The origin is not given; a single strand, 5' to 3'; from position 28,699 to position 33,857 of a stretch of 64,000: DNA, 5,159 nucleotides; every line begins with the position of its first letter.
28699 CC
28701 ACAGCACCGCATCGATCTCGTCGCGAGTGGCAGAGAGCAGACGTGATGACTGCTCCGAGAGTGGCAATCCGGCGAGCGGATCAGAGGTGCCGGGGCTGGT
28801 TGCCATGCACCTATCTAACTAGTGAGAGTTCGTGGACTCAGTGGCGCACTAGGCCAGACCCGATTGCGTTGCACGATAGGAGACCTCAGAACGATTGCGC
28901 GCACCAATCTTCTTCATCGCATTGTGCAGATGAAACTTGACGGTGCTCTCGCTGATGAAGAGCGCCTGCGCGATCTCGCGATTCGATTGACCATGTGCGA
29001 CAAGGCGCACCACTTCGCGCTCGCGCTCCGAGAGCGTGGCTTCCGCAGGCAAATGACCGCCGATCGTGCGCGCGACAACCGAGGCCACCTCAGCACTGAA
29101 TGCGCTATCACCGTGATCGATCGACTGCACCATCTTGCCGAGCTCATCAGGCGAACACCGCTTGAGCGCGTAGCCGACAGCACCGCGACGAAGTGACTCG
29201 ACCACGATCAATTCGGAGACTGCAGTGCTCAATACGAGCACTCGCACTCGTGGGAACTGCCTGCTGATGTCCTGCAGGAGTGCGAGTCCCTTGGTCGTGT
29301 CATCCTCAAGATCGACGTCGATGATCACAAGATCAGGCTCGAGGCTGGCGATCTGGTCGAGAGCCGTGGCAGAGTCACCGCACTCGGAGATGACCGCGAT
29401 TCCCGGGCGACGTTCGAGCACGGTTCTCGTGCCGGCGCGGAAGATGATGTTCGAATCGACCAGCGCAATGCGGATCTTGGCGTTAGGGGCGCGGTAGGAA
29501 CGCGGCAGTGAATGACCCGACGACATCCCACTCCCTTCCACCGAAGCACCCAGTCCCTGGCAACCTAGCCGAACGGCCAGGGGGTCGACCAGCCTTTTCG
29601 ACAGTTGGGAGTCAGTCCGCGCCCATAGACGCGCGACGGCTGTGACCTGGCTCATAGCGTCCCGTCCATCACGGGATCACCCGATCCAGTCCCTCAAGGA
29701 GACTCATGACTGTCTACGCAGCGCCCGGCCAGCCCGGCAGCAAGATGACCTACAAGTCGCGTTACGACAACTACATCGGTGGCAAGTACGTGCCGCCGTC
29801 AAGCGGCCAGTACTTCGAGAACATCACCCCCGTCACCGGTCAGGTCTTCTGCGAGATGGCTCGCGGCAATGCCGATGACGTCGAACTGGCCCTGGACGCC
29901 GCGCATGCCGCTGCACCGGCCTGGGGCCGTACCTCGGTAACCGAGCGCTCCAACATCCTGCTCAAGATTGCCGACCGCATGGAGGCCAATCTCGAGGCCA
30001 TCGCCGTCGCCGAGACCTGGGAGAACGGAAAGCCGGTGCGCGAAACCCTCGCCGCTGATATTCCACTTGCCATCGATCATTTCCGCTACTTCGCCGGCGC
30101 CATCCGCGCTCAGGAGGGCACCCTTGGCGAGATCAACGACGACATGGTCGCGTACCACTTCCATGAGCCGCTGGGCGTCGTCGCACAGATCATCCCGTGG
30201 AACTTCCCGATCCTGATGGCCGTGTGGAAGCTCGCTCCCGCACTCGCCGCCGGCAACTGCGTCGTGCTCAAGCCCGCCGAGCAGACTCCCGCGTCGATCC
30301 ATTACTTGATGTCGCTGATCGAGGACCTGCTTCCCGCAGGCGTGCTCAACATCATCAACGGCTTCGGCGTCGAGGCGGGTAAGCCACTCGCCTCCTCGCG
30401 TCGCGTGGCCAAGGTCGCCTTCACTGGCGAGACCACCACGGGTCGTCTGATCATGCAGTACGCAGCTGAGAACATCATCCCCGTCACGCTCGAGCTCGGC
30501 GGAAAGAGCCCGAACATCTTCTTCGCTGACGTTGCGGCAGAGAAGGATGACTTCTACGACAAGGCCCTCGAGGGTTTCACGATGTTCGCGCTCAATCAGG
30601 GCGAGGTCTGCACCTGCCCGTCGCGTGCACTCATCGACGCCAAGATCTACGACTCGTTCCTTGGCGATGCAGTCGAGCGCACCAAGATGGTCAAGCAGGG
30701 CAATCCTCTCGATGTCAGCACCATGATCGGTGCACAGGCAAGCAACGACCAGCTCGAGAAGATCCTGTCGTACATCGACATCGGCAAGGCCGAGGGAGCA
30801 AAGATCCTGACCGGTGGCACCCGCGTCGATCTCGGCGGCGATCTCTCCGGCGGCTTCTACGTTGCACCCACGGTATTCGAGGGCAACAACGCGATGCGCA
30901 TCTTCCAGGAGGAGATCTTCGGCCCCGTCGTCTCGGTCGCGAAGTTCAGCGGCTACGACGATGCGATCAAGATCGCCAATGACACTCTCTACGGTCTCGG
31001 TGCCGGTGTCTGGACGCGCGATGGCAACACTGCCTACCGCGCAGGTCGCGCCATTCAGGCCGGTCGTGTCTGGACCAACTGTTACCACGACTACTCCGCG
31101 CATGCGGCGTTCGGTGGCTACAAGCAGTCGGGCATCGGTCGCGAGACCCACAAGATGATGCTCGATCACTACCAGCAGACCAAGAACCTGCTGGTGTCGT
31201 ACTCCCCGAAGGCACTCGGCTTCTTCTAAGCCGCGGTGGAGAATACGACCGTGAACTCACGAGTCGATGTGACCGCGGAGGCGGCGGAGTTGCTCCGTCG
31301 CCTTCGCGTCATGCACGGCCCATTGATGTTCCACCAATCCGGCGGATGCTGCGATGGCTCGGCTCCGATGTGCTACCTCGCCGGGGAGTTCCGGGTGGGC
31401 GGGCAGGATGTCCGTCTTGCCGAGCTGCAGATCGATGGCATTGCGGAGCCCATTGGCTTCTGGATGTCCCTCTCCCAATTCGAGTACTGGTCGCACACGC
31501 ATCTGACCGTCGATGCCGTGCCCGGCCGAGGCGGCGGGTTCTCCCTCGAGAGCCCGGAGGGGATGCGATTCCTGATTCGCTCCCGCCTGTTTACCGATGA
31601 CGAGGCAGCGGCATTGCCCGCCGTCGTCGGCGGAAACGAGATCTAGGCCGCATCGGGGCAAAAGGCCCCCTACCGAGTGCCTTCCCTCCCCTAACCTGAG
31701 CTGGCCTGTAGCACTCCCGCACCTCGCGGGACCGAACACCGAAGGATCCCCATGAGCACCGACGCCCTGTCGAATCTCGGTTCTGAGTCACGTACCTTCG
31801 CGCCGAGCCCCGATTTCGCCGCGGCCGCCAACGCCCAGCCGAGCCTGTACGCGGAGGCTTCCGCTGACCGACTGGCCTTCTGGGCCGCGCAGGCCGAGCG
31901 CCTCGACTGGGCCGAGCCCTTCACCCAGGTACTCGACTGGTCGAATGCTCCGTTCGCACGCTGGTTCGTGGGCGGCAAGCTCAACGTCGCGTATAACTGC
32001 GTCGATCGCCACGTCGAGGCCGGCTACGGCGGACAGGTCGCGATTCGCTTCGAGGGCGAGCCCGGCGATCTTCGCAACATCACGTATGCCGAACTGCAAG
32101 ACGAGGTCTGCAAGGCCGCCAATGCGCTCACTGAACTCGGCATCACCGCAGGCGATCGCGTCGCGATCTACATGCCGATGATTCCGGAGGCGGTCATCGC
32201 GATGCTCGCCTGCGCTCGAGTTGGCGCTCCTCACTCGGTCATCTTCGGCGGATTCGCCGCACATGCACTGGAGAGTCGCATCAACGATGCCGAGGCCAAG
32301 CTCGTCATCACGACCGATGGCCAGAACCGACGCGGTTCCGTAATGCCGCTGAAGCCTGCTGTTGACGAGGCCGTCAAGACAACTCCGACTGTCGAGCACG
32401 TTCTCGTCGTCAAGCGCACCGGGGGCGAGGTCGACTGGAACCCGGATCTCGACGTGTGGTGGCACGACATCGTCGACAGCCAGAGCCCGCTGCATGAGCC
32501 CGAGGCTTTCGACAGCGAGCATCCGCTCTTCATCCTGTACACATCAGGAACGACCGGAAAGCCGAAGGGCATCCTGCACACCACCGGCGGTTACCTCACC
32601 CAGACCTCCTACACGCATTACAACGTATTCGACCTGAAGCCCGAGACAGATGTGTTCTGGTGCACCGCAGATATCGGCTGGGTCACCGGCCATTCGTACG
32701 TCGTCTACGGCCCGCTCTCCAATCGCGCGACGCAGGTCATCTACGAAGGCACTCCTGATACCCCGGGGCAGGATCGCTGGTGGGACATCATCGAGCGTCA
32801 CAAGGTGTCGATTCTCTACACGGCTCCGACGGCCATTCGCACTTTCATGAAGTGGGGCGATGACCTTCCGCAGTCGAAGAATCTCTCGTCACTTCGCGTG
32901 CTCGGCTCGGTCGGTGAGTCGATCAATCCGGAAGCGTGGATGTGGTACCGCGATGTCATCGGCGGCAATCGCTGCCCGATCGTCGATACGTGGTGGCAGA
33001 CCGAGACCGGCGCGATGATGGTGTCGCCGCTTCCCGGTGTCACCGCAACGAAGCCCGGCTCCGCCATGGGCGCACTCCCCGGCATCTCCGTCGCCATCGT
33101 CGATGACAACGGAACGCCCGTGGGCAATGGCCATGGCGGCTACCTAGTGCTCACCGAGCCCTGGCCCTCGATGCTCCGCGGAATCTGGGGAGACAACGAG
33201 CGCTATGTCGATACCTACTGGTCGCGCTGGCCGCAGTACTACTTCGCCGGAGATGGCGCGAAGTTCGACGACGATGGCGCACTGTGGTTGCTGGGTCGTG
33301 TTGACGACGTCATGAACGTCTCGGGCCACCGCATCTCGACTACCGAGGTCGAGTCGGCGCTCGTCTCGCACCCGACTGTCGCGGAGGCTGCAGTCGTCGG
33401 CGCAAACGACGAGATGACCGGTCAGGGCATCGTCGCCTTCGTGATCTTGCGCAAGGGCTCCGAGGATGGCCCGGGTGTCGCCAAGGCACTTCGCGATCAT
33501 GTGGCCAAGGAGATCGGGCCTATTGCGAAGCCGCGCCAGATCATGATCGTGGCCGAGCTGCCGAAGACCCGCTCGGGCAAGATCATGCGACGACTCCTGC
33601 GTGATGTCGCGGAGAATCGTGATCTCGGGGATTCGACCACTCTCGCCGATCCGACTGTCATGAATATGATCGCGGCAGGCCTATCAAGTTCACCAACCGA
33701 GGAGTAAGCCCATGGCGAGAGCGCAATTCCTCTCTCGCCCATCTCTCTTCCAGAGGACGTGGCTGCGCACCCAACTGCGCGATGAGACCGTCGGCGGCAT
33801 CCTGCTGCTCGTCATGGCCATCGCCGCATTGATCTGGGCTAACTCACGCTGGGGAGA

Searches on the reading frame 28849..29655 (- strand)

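Call 11: search_protein_families(library=ncbifam, proteins=[window:28849-29655:-], max_evalue=0.001)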
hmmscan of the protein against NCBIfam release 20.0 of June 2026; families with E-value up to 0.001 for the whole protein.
window:28849-29655:- (268 aa): 60 families (the best 25 are shown)
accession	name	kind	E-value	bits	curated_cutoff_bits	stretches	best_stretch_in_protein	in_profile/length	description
NF047785.1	respo_reg_MadR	equivalog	3.3e-56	189.9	300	1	61-267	1-208/209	MadR family response regulator transcription factor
NF007935.0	PRK10651.1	equivalog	1.2e-35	122.6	250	1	60-261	6-209/216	two-component system response regulator NarL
NF052445.1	RespRegMctR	equivalog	2.6e-33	115.2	300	1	60-258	1-195/205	two-component system response regulator MctR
NF007708.0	PRK10403.1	equivalog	1.6e-28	99.6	343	1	61-256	7-202/215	nitrate/nitrite response regulator protein NarP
NF011896.0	PRK15369.1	equivalog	9.7e-28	97.2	242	1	60-263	3-205/211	two component system response regulator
NF007685.0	PRK10360.1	equivalog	4.4e-25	88.6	258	1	61-262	2-192/196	response regulator transcription factor UhpA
NF007403.0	PRK09935.1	equivalog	9.7e-23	80.9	271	1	63-258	6-200/210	fimbria biosynthesis transcriptional regulator FimZ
NF008098.0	PRK10840.1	equivalog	3.8e-21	75.5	235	1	61-254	4-197/216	response regulator transcription factor RcsB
NF007018.1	PRK09483.1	equivalog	1.2e-20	74.1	280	1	61-266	2-207/217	UvrY/SirA/GacA family response regulator transcription factor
NF007505.1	PRK10100.1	equivalog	1.5e-18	67.2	250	1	106-258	41-195/204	biofilm master transcriptional regulator CsgD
NF007419.0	PRK09958.1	equivalog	9.3e-17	61.3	251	1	65-254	5-190/204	acid-sensing system DNA-binding response regulator EvgA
NF006900.1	PRK09390.1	equivalog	2.2e-14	53.5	255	1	94-258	35-193/203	response regulator FixJ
TIGR03020.2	EpsA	equivalog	4.1e-14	52.8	170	1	205-261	188-244/247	XrtB/PEP-CTERM-associated transcriptional regulator EpsA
NF041830.1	RR_TF_ErdR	exception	6.2e-14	52.2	390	1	64-258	5-201/213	response regulator transcription factor ErdR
NF040749.1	tetrathio_RR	equivalog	1.7e-12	47.4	290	1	92-257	29-183/191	tetrathionate respiration response regulator TtrR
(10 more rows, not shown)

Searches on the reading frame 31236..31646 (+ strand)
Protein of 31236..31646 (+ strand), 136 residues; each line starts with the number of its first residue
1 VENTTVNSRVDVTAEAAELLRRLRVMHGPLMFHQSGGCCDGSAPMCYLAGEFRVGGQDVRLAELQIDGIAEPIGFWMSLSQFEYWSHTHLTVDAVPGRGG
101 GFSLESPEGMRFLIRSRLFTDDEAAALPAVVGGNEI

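Call 33: search_protein_families(library=pfam, proteins=[window:31236-31646:+], max_evalue=0.0001)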
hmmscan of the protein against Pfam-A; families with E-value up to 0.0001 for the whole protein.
window:31236-31646:+ (136 aa): 1 family
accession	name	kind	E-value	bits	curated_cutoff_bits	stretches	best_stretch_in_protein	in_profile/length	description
PF05610.16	DUF779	-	3.2e-43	146.3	25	1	19-118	1-94/94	Protein of unknown function (DUF779)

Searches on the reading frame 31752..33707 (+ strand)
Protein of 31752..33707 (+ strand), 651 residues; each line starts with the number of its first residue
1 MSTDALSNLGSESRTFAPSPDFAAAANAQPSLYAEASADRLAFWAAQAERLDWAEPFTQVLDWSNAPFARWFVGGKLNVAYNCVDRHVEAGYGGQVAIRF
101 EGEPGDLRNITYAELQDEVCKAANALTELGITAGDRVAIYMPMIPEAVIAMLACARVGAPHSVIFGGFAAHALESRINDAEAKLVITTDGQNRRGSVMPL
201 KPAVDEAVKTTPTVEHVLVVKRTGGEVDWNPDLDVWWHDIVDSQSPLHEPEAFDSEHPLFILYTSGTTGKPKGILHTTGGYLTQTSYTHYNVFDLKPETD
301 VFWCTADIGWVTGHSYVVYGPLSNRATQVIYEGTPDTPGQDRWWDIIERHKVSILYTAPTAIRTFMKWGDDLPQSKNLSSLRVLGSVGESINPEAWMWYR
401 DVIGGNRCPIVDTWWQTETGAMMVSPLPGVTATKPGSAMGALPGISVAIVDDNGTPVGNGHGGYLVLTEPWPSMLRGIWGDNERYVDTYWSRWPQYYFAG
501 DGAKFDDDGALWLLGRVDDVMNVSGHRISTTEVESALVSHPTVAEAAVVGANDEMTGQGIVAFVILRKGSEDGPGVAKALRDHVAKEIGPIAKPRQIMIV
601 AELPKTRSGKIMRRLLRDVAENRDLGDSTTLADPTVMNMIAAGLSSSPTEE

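Call 33: search_protein_families(library=pfam, proteins=[window:31752-33707:+], max_evalue=0.0001)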
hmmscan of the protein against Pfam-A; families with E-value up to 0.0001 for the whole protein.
window:31752-33707:+ (651 aa): 3 families
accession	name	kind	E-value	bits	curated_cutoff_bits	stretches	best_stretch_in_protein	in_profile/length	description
PF00501.34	AMP-binding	-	6.3e-89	298.9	29.9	1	90-479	6-384/384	AMP-binding enzyme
PF13193.12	AMP-binding_C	-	8e-28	97.6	24.5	1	532-610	1-76/76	AMP-binding enzyme C-terminal domain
PF16177.11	ACAS_N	-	1.6e-23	82.7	27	1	31-83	3-55/55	Acetyl-coenzyme A synthetase N-terminus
